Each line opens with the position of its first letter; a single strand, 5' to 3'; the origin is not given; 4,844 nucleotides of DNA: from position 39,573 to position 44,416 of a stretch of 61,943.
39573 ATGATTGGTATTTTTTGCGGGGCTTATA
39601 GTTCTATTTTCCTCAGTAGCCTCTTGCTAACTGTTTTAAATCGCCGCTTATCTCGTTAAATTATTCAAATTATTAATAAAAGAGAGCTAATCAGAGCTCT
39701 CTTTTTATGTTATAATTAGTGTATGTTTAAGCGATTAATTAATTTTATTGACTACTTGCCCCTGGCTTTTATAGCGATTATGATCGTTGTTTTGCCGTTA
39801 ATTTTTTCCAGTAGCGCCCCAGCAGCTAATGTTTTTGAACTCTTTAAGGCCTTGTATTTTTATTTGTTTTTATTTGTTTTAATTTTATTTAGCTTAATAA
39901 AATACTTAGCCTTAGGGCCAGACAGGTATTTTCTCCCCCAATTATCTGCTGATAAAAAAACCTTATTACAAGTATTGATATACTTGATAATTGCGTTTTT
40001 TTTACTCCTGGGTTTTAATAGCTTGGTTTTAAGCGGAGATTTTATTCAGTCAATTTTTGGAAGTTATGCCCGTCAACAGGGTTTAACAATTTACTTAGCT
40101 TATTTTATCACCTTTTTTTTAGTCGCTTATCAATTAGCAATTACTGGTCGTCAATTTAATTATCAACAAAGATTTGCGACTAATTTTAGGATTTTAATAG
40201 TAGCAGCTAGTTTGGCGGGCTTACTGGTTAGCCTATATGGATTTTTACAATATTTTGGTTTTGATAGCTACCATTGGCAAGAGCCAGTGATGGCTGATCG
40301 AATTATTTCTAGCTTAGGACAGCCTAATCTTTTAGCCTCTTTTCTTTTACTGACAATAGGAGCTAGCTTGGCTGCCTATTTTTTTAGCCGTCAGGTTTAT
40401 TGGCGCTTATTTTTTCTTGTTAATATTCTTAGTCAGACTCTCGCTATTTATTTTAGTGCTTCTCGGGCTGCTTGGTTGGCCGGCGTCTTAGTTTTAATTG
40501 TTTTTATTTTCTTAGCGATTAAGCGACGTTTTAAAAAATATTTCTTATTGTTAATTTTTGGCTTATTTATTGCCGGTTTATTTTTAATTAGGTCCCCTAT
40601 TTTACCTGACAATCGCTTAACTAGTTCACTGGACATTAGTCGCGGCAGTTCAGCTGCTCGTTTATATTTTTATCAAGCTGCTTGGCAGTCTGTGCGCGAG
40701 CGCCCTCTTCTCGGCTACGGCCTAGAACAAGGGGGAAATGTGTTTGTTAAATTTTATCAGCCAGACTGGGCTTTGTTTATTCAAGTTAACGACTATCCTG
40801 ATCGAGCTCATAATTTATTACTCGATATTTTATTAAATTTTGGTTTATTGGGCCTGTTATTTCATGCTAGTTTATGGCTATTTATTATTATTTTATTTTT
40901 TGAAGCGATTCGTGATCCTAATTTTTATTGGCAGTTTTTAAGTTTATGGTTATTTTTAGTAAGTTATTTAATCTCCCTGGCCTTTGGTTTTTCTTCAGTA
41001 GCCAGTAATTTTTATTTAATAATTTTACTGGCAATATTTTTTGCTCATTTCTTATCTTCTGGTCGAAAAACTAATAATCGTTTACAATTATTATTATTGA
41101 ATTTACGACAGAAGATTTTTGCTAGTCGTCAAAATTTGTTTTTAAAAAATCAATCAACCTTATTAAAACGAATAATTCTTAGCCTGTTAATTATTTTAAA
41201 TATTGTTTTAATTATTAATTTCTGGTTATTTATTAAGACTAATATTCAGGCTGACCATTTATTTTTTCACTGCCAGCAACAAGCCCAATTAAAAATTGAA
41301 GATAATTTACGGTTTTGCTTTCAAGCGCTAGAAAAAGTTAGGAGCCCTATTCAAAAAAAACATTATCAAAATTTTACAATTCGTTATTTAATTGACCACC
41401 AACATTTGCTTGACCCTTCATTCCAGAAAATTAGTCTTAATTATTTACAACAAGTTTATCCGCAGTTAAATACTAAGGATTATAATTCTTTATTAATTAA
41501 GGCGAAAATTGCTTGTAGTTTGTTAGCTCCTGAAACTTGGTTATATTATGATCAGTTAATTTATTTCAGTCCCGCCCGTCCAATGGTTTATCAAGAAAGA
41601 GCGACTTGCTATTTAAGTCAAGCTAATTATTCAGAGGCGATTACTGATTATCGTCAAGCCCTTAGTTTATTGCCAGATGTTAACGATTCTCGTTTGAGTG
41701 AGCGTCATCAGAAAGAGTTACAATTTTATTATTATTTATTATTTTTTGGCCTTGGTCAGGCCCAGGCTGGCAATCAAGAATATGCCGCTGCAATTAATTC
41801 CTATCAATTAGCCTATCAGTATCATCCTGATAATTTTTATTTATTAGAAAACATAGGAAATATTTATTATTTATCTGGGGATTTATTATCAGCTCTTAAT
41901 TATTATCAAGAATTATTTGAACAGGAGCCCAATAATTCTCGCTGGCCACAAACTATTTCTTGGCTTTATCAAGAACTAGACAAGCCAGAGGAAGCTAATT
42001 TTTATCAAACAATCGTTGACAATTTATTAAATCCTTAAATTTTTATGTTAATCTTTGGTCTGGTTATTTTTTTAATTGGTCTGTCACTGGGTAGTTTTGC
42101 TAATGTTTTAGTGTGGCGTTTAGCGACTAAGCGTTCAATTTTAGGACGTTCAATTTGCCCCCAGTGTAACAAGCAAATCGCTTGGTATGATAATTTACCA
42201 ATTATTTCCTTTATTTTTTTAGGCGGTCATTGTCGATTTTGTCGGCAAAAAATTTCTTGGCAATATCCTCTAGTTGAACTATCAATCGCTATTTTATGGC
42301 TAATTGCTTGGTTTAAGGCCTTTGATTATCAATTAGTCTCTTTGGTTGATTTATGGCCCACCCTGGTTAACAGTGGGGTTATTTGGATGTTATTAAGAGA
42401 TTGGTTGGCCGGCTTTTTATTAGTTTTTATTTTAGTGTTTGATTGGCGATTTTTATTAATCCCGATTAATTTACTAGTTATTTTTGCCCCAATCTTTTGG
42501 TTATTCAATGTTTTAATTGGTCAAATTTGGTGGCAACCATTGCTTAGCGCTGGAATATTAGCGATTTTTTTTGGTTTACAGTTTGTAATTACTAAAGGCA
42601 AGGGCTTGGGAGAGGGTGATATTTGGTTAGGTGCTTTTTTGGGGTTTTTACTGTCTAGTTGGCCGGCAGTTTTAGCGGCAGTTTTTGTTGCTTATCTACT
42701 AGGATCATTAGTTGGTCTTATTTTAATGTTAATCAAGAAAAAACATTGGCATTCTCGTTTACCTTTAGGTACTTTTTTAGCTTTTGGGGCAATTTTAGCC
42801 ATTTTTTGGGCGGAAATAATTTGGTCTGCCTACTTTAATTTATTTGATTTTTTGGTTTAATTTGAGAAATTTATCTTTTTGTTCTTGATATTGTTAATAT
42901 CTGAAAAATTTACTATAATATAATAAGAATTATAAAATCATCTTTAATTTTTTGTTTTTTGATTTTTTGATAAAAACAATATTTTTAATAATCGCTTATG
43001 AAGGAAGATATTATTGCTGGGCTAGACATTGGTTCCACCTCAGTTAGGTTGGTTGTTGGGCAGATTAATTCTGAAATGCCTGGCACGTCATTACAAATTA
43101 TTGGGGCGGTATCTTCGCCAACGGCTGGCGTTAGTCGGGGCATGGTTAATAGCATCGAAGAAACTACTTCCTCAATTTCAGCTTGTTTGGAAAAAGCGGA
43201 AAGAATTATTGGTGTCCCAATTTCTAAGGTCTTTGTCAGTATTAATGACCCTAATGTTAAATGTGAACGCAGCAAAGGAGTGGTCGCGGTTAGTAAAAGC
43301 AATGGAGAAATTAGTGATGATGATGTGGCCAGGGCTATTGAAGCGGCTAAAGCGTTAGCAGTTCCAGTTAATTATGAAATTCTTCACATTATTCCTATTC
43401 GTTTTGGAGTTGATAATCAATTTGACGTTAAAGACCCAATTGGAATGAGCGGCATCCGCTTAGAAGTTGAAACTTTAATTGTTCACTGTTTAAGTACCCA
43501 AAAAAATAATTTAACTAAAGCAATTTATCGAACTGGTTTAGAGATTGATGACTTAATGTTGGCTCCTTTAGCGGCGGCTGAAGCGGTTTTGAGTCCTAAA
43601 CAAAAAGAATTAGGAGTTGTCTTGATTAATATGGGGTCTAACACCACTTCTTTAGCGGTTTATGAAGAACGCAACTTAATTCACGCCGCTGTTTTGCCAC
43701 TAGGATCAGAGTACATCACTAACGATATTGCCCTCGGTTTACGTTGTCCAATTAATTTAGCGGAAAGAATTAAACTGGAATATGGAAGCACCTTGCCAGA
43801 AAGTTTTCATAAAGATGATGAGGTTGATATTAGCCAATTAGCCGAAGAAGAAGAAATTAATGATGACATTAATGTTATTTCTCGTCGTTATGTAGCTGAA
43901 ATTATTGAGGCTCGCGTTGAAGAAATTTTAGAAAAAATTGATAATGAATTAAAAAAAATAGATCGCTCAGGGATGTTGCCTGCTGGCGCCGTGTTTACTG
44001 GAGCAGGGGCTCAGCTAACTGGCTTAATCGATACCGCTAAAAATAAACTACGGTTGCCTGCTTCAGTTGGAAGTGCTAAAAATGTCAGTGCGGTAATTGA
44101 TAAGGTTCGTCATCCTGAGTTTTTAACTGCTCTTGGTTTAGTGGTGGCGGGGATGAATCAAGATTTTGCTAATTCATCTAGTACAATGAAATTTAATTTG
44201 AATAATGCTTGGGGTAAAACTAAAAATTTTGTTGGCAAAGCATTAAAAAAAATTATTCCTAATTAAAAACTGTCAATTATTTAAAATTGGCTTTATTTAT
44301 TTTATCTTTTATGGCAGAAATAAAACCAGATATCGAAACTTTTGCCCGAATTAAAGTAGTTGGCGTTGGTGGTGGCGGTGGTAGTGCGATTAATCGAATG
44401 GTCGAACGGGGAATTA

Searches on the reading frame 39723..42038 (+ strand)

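Call 12: search_protein_families(library=pfam, proteins=[window:39723-42038:+], max_evalue=0.01)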
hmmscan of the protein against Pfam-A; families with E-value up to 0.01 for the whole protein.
window:39723-42038:+ (771 aa): 16 families
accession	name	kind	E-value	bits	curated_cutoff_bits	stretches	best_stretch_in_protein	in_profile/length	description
PF04932.20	Wzy_C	-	1.4e-20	74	31.7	1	238-380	6-147/149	O-Antigen ligase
PF07719.23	TPR_2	-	4e-14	51.9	27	2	622-652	3-33/34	Tetratricopeptide repeat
PF00515.34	TPR_1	-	1.7e-10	40.7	27.8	1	622-652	3-33/34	Tetratricopeptide repeat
PF13371.12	TPR_9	-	1.9e-08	34.6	35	1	604-657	13-66/73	Tetratricopeptide repeat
PF13181.12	TPR_8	-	2.8e-07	30.6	25.7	0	622-649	3-30/34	Tetratricopeptide repeat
PF13432.12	TPR_16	-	1.5e-06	29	32.7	1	676-733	2-59/65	Tetratricopeptide repeat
PF13414.12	TPR_11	-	2.1e-06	27.7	26.8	1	685-719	8-42/42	TPR repeat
PF14559.12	TPR_19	-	2.6e-06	28.1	25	1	684-741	4-61/68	Tetratricopeptide repeat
PF13424.12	TPR_12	-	4.6e-06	27.2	30.1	0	677-731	16-71/77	Tetratricopeptide repeat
PF13428.12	TPR_14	-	2.9e-05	24.8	23.5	0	622-652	3-33/44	Tetratricopeptide repeat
PF10516.15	SHNi-TPR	-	0.00051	19.9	21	0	632-650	13-31/38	SHNi-TPR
PF13174.12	TPR_6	-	0.00077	20.4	26.3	0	710-737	5-32/33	Tetratricopeptide repeat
PF15864.10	PglL_A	-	0.002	18.4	25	0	198-215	5-22/26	Protein glycosylation ligase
PF13176.12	TPR_7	-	0.0026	18.2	27.9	0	628-655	7-34/36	Tetratricopeptide repeat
PF23914.1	TPR_CcmH_CycH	-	0.0028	18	42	0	677-769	56-151/158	Cytochrome c-type biogenesis protein H TPR domain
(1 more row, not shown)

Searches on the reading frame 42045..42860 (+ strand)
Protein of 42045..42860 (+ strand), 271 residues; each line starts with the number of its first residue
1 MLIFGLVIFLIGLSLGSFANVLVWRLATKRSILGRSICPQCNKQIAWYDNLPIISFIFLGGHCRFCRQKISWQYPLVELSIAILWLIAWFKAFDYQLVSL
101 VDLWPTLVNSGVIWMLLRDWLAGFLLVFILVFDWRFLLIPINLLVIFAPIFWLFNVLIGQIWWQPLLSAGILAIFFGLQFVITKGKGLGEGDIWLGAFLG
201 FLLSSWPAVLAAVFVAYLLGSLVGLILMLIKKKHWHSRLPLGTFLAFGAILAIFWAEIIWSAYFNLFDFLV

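Call 12: search_protein_families(library=pfam, proteins=[window:42045-42860:+], max_evalue=0.01)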
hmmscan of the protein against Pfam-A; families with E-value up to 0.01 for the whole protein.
window:42045-42860:+ (271 aa): 2 families
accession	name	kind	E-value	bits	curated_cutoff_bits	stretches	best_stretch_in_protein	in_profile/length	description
PF06750.18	A24_N_bact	-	9.7e-29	99.7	23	1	10-91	1-83/84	Bacterial Peptidase A24 N-terminal domain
PF01478.23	Peptidase_A24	-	1.2e-06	29.3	26.5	1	122-225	3-104/104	Type IV leader peptidase family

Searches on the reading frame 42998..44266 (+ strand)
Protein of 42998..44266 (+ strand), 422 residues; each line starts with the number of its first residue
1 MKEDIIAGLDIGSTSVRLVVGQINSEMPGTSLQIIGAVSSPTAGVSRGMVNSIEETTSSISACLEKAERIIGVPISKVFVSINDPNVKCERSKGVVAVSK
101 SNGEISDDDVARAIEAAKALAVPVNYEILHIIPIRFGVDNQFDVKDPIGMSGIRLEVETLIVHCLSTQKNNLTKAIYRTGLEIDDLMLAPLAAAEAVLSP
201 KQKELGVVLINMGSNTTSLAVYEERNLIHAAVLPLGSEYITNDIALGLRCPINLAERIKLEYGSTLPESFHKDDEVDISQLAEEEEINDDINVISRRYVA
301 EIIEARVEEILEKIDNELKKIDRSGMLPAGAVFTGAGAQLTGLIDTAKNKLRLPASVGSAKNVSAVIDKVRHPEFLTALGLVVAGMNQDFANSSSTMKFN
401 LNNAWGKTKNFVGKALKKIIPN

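Call 12: search_protein_families(library=pfam, proteins=[window:42998-44266:+], max_evalue=0.01)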
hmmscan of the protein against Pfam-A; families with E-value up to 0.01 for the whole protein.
window:42998-44266:+ (422 aa): 4 families
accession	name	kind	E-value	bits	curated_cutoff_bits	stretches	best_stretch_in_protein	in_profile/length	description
PF14450.12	FtsA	-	1.3e-31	110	31.8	1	208-380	1-127/127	Cell division protein FtsA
PF02491.25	SHS2_FTSA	-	2.7e-24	85.8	25.4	1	87-162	4-78/79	SHS2 domain inserted in FTSA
PF06723.19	MreB_Mbl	-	1e-08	34.9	27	1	183-362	123-308/327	MreB/Mbl protein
PF11104.14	PilM_2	-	1.3e-05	24.8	27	1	195-272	170-245/340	Type IV pilus assembly protein PilM;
